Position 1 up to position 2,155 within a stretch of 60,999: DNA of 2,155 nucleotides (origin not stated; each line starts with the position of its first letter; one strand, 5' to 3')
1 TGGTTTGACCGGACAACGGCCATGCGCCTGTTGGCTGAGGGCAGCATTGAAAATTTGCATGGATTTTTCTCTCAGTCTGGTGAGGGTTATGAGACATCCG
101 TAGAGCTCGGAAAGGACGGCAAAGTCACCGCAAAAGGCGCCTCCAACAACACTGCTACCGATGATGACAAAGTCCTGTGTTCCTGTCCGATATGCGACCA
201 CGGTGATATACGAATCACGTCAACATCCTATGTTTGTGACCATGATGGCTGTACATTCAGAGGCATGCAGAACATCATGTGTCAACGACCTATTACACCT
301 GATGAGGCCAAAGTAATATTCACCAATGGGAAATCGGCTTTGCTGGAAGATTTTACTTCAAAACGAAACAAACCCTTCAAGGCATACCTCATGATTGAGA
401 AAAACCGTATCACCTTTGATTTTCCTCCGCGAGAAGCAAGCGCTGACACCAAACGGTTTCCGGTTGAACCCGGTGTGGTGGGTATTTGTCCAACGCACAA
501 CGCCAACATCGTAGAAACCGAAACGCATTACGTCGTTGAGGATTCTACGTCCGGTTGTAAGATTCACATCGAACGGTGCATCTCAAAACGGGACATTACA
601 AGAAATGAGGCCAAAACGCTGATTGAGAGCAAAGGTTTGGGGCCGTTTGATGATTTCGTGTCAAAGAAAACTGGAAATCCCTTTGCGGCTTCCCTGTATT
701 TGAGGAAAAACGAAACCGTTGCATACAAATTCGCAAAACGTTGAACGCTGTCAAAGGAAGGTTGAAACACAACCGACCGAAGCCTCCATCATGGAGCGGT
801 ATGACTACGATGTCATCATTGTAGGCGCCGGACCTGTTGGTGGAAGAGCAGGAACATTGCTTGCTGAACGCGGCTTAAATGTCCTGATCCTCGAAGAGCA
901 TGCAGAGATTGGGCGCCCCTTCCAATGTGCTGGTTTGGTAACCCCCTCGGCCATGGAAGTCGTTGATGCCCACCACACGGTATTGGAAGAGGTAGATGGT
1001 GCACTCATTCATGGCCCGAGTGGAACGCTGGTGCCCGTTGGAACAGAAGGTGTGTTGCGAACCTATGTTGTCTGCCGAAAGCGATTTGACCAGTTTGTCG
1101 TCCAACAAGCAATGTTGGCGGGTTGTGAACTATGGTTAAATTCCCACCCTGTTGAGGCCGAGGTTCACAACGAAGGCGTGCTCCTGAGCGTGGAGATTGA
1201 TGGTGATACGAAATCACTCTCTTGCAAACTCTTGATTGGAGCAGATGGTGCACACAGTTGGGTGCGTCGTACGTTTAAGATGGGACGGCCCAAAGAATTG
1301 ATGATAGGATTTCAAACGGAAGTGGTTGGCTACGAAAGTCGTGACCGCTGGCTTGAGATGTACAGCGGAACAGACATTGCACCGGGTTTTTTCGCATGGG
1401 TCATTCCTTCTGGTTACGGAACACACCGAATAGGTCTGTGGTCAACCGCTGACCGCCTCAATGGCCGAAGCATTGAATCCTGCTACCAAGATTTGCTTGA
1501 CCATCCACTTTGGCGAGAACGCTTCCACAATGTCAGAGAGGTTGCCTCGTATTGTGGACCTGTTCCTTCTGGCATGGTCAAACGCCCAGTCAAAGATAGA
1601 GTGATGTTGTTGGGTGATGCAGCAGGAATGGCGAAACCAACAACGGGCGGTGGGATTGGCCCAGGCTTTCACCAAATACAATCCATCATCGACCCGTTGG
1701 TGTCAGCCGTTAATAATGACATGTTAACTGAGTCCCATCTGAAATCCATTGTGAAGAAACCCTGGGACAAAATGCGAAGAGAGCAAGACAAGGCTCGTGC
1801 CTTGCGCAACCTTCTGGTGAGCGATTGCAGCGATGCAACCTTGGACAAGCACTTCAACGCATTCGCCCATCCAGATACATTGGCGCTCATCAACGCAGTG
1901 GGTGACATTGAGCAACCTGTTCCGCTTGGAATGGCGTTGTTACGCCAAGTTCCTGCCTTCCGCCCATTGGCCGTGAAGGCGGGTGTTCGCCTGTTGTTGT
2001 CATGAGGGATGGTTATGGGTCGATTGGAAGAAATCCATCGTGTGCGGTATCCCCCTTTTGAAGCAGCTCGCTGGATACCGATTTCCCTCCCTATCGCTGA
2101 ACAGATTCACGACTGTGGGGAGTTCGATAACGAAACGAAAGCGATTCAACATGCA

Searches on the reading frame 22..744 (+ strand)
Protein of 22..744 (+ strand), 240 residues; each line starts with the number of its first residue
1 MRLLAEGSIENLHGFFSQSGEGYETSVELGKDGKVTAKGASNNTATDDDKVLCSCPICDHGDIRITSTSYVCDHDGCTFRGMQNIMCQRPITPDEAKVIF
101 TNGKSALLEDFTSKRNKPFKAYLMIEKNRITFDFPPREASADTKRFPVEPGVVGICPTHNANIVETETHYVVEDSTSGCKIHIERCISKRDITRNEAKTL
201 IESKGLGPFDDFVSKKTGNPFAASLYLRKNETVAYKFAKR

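Call 69: search_protein_families(library=pfam, proteins=[window:22-744:+], max_evalue=0.00001)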
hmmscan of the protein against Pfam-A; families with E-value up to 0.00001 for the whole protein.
window:22-744:+ (240 aa): 1 family
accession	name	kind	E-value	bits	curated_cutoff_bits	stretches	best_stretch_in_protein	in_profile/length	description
PF13342.12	Toprim_Crpt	-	3.7e-33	113.7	32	2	76-135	1-60/60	C-terminal repeat of topoisomerase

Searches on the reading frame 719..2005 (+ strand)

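Call 69: search_protein_families(library=pfam, proteins=[window:719-2005:+], max_evalue=0.00001)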
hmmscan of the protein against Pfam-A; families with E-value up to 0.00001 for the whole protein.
window:719-2005:+ (428 aa): 3 families
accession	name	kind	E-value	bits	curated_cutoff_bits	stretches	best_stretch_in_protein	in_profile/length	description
PF01494.25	FAD_binding_3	-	6e-21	75.5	22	1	29-313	1-304/349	FAD binding domain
PF01946.23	Thi4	-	5e-07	29.6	26.2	1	25-94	13-82/235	Thi4 family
PF05834.18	Lycopene_cycl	-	7.4e-06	25.7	23.4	0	31-199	1-153/380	Lycopene cyclase protein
